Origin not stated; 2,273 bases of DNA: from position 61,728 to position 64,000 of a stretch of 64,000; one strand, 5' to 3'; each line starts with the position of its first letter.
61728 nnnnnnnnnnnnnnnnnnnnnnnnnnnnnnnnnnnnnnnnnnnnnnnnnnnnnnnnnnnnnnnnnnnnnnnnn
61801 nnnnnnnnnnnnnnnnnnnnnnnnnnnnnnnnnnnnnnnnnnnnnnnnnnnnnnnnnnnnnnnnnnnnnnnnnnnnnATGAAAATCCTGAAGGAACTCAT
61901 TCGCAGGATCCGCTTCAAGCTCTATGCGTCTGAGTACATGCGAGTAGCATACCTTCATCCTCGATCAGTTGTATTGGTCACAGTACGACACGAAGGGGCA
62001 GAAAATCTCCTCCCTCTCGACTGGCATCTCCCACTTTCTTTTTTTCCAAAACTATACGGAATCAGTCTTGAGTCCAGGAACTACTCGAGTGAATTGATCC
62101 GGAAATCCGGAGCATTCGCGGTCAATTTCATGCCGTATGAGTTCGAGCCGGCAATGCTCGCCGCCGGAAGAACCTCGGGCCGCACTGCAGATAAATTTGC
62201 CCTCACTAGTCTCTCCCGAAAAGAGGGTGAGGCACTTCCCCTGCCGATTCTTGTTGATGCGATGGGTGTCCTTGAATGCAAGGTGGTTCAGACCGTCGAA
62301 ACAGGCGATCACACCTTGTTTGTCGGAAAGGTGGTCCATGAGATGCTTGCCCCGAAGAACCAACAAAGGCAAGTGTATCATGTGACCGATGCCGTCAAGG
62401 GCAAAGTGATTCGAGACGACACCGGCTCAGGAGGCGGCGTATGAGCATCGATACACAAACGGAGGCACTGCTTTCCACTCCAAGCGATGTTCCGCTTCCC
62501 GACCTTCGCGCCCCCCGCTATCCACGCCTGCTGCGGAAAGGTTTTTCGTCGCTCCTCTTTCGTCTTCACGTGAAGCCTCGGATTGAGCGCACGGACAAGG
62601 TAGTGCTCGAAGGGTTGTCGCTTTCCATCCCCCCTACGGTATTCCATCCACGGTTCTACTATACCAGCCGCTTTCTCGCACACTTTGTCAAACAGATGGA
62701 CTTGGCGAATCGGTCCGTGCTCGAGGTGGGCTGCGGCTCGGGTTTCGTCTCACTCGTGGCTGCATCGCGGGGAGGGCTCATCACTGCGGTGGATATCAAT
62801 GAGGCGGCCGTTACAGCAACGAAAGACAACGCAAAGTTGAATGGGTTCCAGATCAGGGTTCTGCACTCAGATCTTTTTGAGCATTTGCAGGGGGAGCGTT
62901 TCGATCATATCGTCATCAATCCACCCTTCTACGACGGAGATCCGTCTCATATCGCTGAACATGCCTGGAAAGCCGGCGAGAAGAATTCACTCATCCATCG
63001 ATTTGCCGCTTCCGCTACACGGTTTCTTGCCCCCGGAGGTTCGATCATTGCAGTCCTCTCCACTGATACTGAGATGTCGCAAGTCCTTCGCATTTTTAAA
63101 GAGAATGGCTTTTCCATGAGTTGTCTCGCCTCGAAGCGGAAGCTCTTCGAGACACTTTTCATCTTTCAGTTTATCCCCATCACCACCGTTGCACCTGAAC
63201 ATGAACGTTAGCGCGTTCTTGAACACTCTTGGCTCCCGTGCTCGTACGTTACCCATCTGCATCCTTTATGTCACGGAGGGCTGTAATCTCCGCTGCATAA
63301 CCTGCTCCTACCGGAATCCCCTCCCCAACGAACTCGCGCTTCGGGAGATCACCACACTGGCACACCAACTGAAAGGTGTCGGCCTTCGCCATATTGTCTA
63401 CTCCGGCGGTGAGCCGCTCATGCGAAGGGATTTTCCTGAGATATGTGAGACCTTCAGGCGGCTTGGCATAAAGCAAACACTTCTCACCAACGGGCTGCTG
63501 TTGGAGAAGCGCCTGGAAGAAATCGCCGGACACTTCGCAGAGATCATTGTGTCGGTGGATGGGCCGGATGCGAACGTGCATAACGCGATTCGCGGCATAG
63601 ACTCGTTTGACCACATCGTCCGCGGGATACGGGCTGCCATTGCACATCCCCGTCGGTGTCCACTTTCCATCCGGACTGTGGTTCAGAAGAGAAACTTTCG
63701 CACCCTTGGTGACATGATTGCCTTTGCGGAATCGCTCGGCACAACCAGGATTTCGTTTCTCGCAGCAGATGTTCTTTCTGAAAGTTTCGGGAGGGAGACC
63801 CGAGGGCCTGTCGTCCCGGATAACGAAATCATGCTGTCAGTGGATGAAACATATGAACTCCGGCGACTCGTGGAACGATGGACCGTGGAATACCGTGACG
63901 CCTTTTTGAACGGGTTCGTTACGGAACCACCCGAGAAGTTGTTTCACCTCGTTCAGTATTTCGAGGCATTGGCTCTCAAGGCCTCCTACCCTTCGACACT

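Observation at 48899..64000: Fifteen-gene same-strand block rich in B12-radical-SAM enzymes, methyltransferases and glycan-export genes: candidate undescribed radical-methylation/glycoconjugate pathway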

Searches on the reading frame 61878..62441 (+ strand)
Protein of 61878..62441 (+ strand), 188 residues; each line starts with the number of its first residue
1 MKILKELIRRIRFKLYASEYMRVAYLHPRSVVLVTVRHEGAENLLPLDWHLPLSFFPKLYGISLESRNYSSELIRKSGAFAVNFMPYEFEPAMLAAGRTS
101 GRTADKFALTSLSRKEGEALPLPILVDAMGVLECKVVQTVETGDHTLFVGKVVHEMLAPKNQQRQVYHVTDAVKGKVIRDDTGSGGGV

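Call 8: search_protein_families(library=pfam, proteins=[window:61878-62441:+], max_evalue=0.01)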
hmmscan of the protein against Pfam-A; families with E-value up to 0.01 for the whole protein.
window:61878-62441:+ (188 aa): 1 family
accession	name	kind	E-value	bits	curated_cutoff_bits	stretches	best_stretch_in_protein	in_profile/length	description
PF01613.24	Flavin_Reduct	-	1.2e-30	107.1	27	1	27-164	4-140/153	Flavin reductase like domain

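Call 56: search_protein_families(library=ncbifam, proteins=[window:61878-62441:+], max_evalue=0.001)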
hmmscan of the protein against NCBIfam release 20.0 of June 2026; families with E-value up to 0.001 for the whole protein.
window:61878-62441:+ (188 aa): 5 families
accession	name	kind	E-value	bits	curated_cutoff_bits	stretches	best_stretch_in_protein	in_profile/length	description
NF045919.1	HphnlacHdxRed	equivalog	3.9e-08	32.8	340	1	54-154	45-139/309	p-hydroxyphenylacetate 3-hydroxylase reductase component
NF045733.1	StyMonoxStyB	equivalog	1.3e-07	31.7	200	1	69-154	53-130/150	styrene monooxygenase NADH-dependent flavin reductase subunit StyB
NF045630.1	monooxsub_HsaB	equivalog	3.7e-07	30.1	230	1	68-164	59-147/186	3-hydroxy-9,10-secoandrosta-1,3,5(10)-triene-9,17-dione monooxygenase reductase subunit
NF042921.1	HpaC_Thermus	equivalog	1e-05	25.6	200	1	26-161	11-136/150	4-hydroxyphenylacetate 3-monooxygenase reductase subunit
TIGR03615.1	RutF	equivalog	0.0007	19.6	254.75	1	75-163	61-144/156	NADH-dependent FMN reductase RutF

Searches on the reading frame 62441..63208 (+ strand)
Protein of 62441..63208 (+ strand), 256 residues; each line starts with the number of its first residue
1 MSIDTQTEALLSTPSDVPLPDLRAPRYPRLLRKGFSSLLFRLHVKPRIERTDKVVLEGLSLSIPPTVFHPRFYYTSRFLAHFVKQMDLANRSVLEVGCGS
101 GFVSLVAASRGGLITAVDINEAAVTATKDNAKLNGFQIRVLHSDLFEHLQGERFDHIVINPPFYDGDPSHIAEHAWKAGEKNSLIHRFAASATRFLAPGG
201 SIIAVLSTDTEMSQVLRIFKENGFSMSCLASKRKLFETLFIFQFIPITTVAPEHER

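Call 8: search_protein_families(library=pfam, proteins=[window:62441-63208:+], max_evalue=0.01)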
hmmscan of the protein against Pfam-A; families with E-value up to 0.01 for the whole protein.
window:62441-63208:+ (256 aa): 15 families
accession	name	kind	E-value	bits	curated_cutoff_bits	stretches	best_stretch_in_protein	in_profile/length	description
PF05175.20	MTS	-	3.9e-23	82.4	23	1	72-217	16-151/170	Methyltransferase small domain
PF06325.19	PrmA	-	1.2e-11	45.1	22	1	83-160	155-233/296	Ribosomal protein L11 methyltransferase (PrmA)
PF13847.12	Methyltransf_31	-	3.5e-11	43.4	27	1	90-228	4-131/145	Methyltransferase domain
PF13649.12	Methyltransf_25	-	4.5e-11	43.7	27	1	93-160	1-71/97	Methyltransferase domain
PF08241.18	Methyltransf_11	-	1.6e-09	38.7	21.2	1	94-160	1-67/95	Methyltransferase domain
PF03602.21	Cons_hypoth95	-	6.5e-09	36.1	24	1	87-168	39-128/182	Conserved hypothetical protein 95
PF08242.18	Methyltransf_12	-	1.6e-06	29.2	30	1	94-160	1-72/98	Methyltransferase domain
PF01728.25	FtsJ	-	9.8e-06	26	24.1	1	84-226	14-158/181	FtsJ-like methyltransferase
PF01170.24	UPF0020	-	1.4e-05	25.3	22.3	1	114-217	79-177/197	RMKL-like, methyltransferase domain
PF02475.24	TRM5-TYW2_MTfase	-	3.8e-05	24.1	28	1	89-191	36-139/164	TRM5/TYW2 methyltransferase domain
PF13489.12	Methyltransf_23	-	4.8e-05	23.6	27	1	76-160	6-88/164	Methyltransferase domain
PF10354.15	BMT5-like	-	0.00039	21.2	24.7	1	130-214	68-138/168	rRNA (uridine-N3-)-methyltransferase BTM5-like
PF03848.20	TehB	-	0.00052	19.9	20.4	1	91-158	32-100/193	Tellurite resistance protein TehB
PF10294.15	Methyltransf_16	-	0.0028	17.9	21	1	82-140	39-100/174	Lysine methyltransferase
PF09445.16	Methyltransf_15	-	0.0052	16.8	22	1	92-162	3-80/165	RNA cap guanine-N2 methyltransferase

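Call 9: find_encoding_contigs(protein=window:62441-63208:+, flank=10000, max_places=6)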
Protein window:62441-63208:+ (256 aa): 3 contigs read that carry it; 3 places shown.
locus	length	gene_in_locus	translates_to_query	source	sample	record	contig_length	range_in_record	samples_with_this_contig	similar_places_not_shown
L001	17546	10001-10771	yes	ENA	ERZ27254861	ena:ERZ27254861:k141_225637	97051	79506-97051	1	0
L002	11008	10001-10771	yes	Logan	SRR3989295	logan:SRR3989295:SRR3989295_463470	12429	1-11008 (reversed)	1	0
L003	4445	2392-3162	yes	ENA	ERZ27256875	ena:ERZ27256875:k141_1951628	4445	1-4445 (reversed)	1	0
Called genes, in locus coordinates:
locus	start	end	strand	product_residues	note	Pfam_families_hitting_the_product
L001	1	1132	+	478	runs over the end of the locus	PF02310:B12-binding, PF04055:Radical_SAM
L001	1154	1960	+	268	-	PF13489:Methyltransf_23 (weak), PF13847:Methyltransf_31, PF08241:Methyltransf_11, PF08242:Methyltransf_12, PF13649:Methyltransf_25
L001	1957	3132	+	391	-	PF01075:Glyco_transf_9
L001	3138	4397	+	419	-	PF09594:GT87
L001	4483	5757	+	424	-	PF00149:Metallophos, PF12850:Metallophos_2 (faint)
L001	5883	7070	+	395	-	PF01943:Polysacc_synt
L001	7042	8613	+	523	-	PF02310:B12-binding, PF04055:Radical_SAM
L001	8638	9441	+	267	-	PF01209:Ubie_methyltran, PF13489:Methyltransf_23, PF08241:Methyltransf_11, PF08242:Methyltransf_12, PF13649:Methyltransf_25, PF13847:Methyltransf_31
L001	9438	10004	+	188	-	PF01613:Flavin_Reduct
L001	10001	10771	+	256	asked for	PF05175:MTS, PF01728:FtsJ (weak), PF03602:Cons_hypoth95, PF06325:PrmA, PF13847:Methyltransf_31, PF08241:Methyltransf_11, PF08242:Methyltransf_12 (weak), PF13649:Methyltransf_25, +1 more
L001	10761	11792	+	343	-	PF04055:Radical_SAM, PF13186:SPASM (weak)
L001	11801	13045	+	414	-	PF09594:GT87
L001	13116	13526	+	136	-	PF00383:dCMP_cyt_deam_1, PF08211:dCMP_cyt_deam_2, PF26947:CDL (weak)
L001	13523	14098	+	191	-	PF00265:TK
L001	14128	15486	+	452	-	PF01773:Nucleos_tra2_N, PF07670:Gate, PF07662:Nucleos_tra2_C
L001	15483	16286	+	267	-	PF01048:PNP_UDP_1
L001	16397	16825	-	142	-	PF04238:DUF420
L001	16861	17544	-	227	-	?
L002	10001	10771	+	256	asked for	PF05175:MTS, PF01728:FtsJ (weak), PF03602:Cons_hypoth95, PF06325:PrmA, PF13847:Methyltransf_31, PF08241:Methyltransf_11, PF08242:Methyltransf_12 (weak), PF13649:Methyltransf_25, +1 more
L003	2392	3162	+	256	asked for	PF05175:MTS, PF01728:FtsJ (weak), PF03602:Cons_hypoth95, PF06325:PrmA, PF13847:Methyltransf_31, PF08241:Methyltransf_11, PF08242:Methyltransf_12 (weak), PF13649:Methyltransf_25, +1 more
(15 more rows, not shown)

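Call 11: search_protein_families(library=ncbifam, proteins=[L001:10761-11789:+], max_evalue=0.001)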
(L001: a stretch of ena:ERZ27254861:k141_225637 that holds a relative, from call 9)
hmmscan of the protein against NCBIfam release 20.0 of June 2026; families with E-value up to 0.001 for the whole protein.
L001:10761-11789:+ (343 aa): 60 families (the best 25 are shown)
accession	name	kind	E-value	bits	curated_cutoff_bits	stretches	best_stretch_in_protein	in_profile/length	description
NF045574.1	sacti_mat_StsB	exception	6.7e-27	94.4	625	1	22-192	100-272/466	StsB family radical SAM/SPASM domain sactipeptide maturase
TIGR03961.1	rSAM_PTO1314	hypoth_equivalog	1e-23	84.2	306.05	1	24-182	29-184/332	PTO1314 family radical SAM protein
TIGR04545.1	rSAM_ahbD_hemeb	equivalog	3.6e-23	82.6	500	1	24-182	6-168/339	heme b synthase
TIGR02666.1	moaA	equivalog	6e-22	78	284.05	1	23-224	15-226/336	GTP 3',8-cyclase MoaA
TIGR02668.1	moaA_archaeal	equivalog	7.1e-22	77.8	325.25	1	22-187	14-184/303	GTP 3',8-cyclase MoaA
TIGR04250.1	SCM_rSAM_ScmE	equivalog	7.5e-22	77.7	400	1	24-190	9-180/358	SynChlorMet cassette radical SAM/SPASM protein ScmE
TIGR03962.1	mycofact_rSAM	equivalog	2.9e-21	76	265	1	15-314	8-293/339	mycofactocin radical SAM maturase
NF001199.0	PRK00164.2-1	equivalog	7.7e-21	74.5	231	1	22-178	16-177/308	GTP 3',8-cyclase MoaA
TIGR04054.1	rSAM_NirJ1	equivalog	2e-20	72.8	650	1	10-187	28-208/387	putative heme d1 biosynthesis radical SAM protein NirJ1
TIGR04251.1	SCM_rSAM_ScmF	equivalog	3.6e-20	72.6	400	1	21-226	7-212/353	SynChlorMet cassette radical SAM/SPASM protein ScmF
TIGR04055.1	rSAM_NirJ2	equivalog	6.6e-20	71.9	500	1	24-182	6-167/326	putative heme d1 biosynthesis radical SAM protein NirJ2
TIGR04317.1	W_rSAM_matur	equivalog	2.6e-19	69.6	380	1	23-185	9-180/349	tungsten cofactor oxidoreductase radical SAM maturase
TIGR04053.2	TIGR04053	equivalog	3.3e-19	69.4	395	1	20-182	10-179/366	TIGR04053 family radical SAM/SPASM domain-containing protein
TIGR02109.1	PQQ_syn_pqqE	equivalog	5.2e-19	68.4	381.35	1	18-208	6-199/358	pyrroloquinoline quinone biosynthesis protein PqqE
NF050035.1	rSAM_WgK_link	exception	2.1e-18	66.5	650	1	22-209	13-200/367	radical SAM/SPASM peptide maturase WgkB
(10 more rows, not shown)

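Call 43: search_solved_structures(query=L001:10761-11789:+, max_evalue=0.001)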
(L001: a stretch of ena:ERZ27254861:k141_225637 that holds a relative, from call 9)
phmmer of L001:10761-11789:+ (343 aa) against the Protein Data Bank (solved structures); distinct sequences matched with E-value up to 0.001: 13.
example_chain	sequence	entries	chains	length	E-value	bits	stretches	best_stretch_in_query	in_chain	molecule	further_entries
7vob_C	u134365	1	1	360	1.9e-16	63.1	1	21-166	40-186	Cytosylglucuronate decarboxylase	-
7voc_C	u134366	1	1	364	2e-16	63.1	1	21-166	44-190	Cytosylglucuronate decarboxylase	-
6efn_A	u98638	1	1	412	1.2e-10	44.1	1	8-206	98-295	Sporulation killing factor maturation protein SkfB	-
6c8v_A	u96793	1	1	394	7.8e-10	41.4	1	18-208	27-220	Coenzyme PQQ synthesis protein E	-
2fb2_A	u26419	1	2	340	2.4e-07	33.3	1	19-131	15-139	Molybdenum cofactor biosynthesis protein A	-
1tv7_A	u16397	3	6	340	4.5e-07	32.4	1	20-131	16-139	Molybdenum cofactor biosynthesis protein A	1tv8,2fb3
5vsl_A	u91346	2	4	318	1.6e-05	27.3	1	12-139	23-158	Radical S-adenosyl methionine domain-containing protein 2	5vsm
6q2p_A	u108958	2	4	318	1.8e-05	27.1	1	12-139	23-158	Radical S-adenosyl methionine domain-containing protein 2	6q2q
7wzv_A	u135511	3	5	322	0.0001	24.6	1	27-107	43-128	4Fe-4S cluster-binding domain-containing protein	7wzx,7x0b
8wm2_A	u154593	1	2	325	0.00033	22.9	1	23-119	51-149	Fe-S radical SAM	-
5v1q_A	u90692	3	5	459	0.00068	21.9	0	20-135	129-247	Radical SAM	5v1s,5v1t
5wgg_A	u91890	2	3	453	0.00081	21.7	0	15-176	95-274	Radical SAM domain protein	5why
4k37_A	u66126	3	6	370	0.00092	21.5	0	19-288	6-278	Anaerobic sulfatase-maturating enzyme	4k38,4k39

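Call 49: search_protein_families(library=pfam, proteins=[L001:11801-13042:+], max_evalue=0.01)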
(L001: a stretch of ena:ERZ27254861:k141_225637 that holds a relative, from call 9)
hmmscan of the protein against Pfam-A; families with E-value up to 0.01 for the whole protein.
L001:11801-13042:+ (414 aa): 1 family
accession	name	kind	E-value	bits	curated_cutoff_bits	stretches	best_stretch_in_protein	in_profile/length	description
PF09594.16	GT87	-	8.5e-23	81.8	25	1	83-325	3-234/237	Glycosyltransferase family 87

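Call 56: search_protein_families(library=ncbifam, proteins=[window:62441-63208:+, L001:11801-13042:+], max_evalue=0.001)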
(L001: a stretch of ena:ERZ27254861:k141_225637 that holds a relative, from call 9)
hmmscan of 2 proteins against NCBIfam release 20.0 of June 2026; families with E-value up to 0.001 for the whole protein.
window:62441-63208:+ (256 aa): 41 families (the best 25 are shown)
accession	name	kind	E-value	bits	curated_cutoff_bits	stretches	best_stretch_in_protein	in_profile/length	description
NF011529.0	PRK14968.1-3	equivalog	3e-35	121.5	162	1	57-243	6-193/198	putative methyltransferase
TIGR00537.1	hemK_rel_arch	hypoth_equivalog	1.7e-31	109.3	87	1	87-243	17-177/179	HemK2/MTQ2 family protein methyltransferase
NF011530.0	PRK14968.1-4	equivalog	4.5e-22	78.4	243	1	90-243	40-194/202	putative methyltransferase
NF011527.0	PRK14968.1-1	equivalog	2.3e-21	76.4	242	1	76-244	21-189/192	putative methyltransferase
TIGR03534.1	RF_mod_PrmC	equivalog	7.3e-21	74.8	199.1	1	55-225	54-237/253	peptide chain release factor N(5)-glutamine methyltransferase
TIGR00536.1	hemK_fam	subfamily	5.1e-15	55.3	115.5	1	58-166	82-195/286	HemK family protein methyltransferase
TIGR03533.1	L3_gln_methyl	equivalog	2.2e-13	50.2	229.7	1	51-166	82-202/284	50S ribosomal protein L3 N(5)-glutamine methyltransferase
NF007023.0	PRK09489.1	equivalog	3.5e-13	49.4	295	1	89-167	196-275/342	16S rRNA (guanine(1207)-N(2))-methyltransferase RsmC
TIGR03704.1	PrmC_rel_meth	equivalog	5.6e-13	48.9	248.8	1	57-228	53-237/251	putative protein N(5)-glutamine methyltransferase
NF001785.0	PRK00517.2-2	equivalog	2.2e-12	46.7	188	1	72-160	128-218/282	50S ribosomal protein L11 methyltransferase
NF011528.0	PRK14968.1-2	equivalog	6e-12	45.5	171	1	91-240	40-191/205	putative methyltransferase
NF047853.1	tRm6a37MtseTrmN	equivalog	2.5e-11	43.8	350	1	90-220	44-181/244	tRNA(1)(Val) (adenine(37)-N(6))-methyltransferase TrmN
NF001786.0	PRK00517.2-4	equivalog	3e-11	43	327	1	79-160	133-213/277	50S ribosomal protein L11 methyltransferase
NF002421.0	PRK01544.1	equivalog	6.3e-11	41.7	567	1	85-227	134-289/524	bifunctional peptide chain release factor N(5)-glutamine methyltransferase PrmC/tRNA (guanosine(46)-N7)-methyltransferase TrmB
TIGR00406.1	prmA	equivalog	7.6e-10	38.7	183.15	1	83-160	153-232/288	50S ribosomal protein L11 methyltransferase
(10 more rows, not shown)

L001:11801-13042:+ (414 aa): 0 families

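Call 66: search_protein_families(library=padloc, proteins=[window:62441-63208:+, L001:10761-11789:+], max_evalue=0.001)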
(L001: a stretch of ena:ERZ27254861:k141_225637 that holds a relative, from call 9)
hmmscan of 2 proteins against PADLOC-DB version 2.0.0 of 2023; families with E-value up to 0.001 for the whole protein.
window:62441-63208:+ (256 aa): 4 families
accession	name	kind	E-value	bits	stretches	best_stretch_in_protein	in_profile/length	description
PDLC04134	mad2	-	5.6e-27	92.7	1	68-224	269-417/492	mads_2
PDLC03267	MTase_II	-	6.9e-08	29.8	1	73-163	16-116/539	Type II methyltransferase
PDLC03258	MTase_II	-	2.4e-06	24.9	1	90-210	42-159/366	Type II methyltransferase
PDLC03719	oMTase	-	1e-05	22.7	1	82-202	41-161/387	orphan methyltransferase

L001:10761-11789:+ (343 aa): 3 families
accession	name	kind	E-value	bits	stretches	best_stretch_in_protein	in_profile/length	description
PDLC02903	pVip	-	2.3e-19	67.9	1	22-187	4-169/257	Viperins not associated with kinases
PDLC02904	pVip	-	6.3e-19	66.5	1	23-184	8-170/262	Viperins associated with kinases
PDLC02905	pVip-kinase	-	1.9e-07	28.7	1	20-176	184-353/474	Viperin-kinase fusion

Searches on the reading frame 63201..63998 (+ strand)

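Call 8: search_protein_families(library=pfam, proteins=[window:63201-63998:+], max_evalue=0.01)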
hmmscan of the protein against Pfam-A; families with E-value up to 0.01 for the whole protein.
window:63201-63998:+ (266 aa): 2 families
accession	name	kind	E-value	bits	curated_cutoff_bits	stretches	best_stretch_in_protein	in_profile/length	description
PF04055.27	Radical_SAM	-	4.1e-22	79.5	29.5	1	23-173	2-163/166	Radical SAM superfamily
PF13353.11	Fer4_12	-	0.0001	23.1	22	1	20-122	8-116/137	4Fe-4S single cluster domain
